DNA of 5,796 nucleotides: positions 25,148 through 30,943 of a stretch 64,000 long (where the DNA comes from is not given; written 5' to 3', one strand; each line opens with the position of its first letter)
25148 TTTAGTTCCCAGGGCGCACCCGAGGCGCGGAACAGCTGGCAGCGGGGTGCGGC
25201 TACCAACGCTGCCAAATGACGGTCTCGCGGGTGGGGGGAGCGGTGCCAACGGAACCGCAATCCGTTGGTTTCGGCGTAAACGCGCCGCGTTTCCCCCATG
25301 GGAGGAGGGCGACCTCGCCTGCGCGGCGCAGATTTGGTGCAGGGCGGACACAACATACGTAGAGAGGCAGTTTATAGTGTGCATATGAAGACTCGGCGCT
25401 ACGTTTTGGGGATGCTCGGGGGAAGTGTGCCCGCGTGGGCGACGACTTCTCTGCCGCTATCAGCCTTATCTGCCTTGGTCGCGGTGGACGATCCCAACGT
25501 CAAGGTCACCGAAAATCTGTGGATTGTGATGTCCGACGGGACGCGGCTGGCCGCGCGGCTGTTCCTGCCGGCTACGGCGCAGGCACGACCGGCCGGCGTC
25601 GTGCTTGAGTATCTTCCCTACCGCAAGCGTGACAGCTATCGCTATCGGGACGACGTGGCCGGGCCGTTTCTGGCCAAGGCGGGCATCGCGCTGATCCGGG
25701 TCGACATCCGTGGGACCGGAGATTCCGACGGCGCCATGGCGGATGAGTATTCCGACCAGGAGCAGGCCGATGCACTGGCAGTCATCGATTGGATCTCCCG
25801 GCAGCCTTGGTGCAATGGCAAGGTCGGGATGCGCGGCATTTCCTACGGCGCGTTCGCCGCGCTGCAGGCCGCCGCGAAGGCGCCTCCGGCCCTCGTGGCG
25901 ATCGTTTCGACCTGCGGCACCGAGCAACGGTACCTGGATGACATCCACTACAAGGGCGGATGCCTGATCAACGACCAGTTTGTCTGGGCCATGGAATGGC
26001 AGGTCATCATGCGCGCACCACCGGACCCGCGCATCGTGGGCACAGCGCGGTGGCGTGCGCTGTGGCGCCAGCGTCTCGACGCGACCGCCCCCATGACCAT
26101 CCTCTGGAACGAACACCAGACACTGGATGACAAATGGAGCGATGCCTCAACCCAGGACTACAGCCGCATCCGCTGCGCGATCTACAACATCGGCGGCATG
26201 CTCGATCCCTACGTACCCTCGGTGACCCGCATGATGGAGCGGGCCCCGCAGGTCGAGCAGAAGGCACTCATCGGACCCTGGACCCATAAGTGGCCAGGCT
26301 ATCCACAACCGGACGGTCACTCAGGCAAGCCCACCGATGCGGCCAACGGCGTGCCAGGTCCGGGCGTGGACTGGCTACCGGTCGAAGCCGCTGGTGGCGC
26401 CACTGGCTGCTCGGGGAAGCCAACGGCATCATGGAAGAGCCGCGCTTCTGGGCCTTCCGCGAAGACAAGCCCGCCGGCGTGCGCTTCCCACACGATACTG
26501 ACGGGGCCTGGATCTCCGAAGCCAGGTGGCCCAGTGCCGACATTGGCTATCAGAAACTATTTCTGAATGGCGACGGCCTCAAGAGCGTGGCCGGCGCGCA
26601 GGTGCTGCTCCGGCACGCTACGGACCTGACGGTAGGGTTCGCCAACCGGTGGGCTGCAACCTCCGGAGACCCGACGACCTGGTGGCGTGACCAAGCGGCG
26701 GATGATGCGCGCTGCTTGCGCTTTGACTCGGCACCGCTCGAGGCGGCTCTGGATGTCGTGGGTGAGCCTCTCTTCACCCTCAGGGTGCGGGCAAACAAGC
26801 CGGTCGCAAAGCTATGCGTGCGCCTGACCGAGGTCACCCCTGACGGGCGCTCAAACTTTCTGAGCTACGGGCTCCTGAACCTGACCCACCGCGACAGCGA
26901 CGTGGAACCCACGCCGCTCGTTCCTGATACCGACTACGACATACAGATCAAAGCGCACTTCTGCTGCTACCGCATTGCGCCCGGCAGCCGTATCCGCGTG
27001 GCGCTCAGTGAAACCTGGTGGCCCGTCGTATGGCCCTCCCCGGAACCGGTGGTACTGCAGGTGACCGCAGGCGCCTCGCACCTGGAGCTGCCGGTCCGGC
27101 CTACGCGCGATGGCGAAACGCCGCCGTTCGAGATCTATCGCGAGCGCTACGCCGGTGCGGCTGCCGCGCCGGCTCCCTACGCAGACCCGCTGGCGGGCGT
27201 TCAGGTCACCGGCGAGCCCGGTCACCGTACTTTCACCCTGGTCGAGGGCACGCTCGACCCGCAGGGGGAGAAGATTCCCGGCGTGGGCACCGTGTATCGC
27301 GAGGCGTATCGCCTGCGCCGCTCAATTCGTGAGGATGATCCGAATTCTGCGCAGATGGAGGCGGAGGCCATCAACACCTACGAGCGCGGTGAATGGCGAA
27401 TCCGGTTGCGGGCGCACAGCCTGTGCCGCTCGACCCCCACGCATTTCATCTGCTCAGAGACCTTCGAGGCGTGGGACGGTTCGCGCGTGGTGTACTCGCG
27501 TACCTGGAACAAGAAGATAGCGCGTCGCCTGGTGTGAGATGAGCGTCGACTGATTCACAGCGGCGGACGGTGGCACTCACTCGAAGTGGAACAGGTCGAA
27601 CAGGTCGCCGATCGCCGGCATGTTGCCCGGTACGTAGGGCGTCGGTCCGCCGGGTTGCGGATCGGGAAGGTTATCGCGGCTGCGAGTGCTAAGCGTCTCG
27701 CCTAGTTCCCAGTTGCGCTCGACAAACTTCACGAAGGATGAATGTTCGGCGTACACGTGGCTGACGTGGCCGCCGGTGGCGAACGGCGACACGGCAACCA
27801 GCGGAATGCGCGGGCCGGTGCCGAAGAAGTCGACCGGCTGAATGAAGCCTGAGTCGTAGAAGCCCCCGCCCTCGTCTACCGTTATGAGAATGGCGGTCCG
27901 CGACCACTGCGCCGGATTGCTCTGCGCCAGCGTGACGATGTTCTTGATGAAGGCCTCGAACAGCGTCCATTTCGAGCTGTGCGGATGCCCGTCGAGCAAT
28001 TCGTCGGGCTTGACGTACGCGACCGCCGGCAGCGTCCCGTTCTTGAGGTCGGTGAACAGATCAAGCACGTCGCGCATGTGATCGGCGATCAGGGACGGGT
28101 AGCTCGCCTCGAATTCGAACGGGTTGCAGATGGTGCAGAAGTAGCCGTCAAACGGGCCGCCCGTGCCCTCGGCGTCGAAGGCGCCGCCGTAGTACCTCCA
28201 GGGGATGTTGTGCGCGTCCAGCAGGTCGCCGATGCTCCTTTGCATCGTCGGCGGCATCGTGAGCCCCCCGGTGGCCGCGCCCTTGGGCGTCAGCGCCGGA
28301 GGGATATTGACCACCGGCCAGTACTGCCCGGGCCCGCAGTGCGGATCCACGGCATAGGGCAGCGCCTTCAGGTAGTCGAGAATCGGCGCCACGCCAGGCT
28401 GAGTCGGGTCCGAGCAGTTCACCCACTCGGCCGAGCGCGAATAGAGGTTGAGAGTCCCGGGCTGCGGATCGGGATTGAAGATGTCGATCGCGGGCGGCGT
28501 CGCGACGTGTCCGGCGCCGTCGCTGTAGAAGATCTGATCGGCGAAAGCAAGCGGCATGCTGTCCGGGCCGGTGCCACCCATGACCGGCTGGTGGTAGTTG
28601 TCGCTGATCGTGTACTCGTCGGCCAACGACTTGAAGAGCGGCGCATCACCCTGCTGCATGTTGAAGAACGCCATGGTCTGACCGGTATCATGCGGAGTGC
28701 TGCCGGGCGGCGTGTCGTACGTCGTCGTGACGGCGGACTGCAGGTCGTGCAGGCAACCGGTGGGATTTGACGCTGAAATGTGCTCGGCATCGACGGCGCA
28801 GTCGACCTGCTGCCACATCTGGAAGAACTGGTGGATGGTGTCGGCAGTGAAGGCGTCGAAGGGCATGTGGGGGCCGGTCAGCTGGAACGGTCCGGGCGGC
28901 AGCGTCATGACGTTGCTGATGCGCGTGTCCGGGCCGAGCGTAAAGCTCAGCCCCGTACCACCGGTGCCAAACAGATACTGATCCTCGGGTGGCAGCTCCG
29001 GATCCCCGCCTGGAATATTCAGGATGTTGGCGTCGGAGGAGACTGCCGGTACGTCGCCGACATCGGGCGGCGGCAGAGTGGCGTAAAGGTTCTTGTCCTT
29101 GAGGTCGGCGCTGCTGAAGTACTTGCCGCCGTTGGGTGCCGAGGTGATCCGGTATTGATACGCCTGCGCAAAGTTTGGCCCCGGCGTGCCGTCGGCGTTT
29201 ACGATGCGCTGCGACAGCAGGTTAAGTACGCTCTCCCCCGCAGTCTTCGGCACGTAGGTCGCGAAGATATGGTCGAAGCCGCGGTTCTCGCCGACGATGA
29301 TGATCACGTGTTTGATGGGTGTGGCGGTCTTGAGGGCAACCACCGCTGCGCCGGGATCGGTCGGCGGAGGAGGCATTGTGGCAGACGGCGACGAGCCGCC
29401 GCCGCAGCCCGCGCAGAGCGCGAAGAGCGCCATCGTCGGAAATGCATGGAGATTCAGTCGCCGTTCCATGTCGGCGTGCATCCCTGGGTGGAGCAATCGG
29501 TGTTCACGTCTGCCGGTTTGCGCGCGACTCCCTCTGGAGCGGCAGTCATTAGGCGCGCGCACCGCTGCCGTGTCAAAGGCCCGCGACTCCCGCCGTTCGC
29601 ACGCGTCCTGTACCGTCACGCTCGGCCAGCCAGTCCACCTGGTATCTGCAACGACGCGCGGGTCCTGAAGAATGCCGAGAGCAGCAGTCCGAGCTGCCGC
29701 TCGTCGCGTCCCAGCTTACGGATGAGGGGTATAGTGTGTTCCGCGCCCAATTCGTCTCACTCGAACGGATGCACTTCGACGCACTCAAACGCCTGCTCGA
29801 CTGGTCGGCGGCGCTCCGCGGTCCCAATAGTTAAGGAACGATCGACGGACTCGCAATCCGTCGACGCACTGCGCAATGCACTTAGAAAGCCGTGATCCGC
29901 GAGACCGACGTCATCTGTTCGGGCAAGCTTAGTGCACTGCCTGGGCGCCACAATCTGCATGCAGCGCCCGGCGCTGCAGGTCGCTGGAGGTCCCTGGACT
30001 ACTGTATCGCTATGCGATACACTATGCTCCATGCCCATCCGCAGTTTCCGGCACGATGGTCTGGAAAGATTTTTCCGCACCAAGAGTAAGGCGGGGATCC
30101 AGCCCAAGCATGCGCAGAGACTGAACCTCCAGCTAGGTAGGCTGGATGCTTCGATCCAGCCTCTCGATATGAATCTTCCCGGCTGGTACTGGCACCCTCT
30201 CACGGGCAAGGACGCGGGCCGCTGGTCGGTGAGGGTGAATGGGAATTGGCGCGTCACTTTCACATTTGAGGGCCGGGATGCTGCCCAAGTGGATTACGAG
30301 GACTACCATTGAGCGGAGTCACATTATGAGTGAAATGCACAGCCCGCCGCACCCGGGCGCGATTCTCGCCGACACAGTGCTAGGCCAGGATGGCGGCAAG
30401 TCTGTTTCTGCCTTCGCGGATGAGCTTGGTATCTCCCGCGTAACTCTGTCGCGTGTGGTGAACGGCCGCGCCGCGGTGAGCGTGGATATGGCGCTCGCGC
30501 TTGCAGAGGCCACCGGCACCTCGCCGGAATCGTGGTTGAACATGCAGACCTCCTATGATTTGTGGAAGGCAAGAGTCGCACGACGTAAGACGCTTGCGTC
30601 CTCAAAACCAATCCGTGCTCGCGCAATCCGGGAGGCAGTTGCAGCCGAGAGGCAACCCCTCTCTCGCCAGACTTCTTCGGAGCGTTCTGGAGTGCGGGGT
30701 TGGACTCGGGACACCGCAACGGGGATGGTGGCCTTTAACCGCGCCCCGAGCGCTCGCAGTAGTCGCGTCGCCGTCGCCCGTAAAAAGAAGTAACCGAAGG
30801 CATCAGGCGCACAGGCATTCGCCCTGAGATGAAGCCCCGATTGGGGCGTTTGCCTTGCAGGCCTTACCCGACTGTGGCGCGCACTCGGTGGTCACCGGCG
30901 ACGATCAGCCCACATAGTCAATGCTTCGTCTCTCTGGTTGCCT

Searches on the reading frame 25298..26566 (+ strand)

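Call 60: search_protein_families(library=pfam, max_evalue=0.0001, proteins=[window:25298-26566:+])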
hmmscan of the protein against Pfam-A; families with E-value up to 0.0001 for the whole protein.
window:25298-26566:+ (422 aa): 5 families
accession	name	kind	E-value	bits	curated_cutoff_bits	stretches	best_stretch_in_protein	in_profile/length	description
PF02129.25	Peptidase_S15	-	2.3e-58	198.4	23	1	80-331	1-261/262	X-Pro dipeptidyl-peptidase (S15 family)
PF00561.26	Abhydrolase_1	-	1.8e-09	38.1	25.8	1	122-214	20-103/245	alpha/beta hydrolase fold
PF12146.15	Hydrolase_4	-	7.3e-07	29.2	27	1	123-205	25-107/239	Serine aminopeptidase, S33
PF00326.27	Peptidase_S9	-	1.6e-06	28.2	22.6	1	124-207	9-97/213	Prolyl oligopeptidase family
PF12697.13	Abhydrolase_6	-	2.6e-05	25.4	26.3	1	124-316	22-189/217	Alpha/beta hydrolase family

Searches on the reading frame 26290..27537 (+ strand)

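Call 60: search_protein_families(library=pfam, max_evalue=0.0001, proteins=[window:26290-27537:+])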
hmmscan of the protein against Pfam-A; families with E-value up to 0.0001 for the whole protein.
window:26290-27537:+ (415 aa): 1 family
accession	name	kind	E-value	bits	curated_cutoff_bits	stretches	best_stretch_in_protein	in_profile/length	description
PF08530.16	PepX_C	-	1.4e-31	110.5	22.5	1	46-263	2-200/217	X-Pro dipeptidyl-peptidase C-terminal non-catalytic domain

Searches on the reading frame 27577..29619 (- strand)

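Call 60: search_protein_families(library=pfam, max_evalue=0.0001, proteins=[window:27577-29619:-])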
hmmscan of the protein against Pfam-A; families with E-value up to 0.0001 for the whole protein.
window:27577-29619:- (680 aa): 1 family
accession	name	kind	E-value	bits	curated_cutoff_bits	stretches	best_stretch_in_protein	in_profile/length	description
PF04185.19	Phosphoesterase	-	2.4e-47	162.3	23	1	253-639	62-355/356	Phosphoesterase family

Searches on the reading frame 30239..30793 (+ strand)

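Call 60: search_protein_families(library=pfam, max_evalue=0.0001, proteins=[window:30239-30793:+])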
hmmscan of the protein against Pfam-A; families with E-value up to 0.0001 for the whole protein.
window:30239-30793:+ (184 aa): 2 families
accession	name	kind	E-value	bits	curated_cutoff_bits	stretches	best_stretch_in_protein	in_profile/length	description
PF01381.28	HTH_3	-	2.2e-10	40.8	23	1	53-97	9-53/55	Helix-turn-helix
PF13560.12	HTH_31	-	2e-08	34.8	27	1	52-97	13-59/64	Helix-turn-helix domain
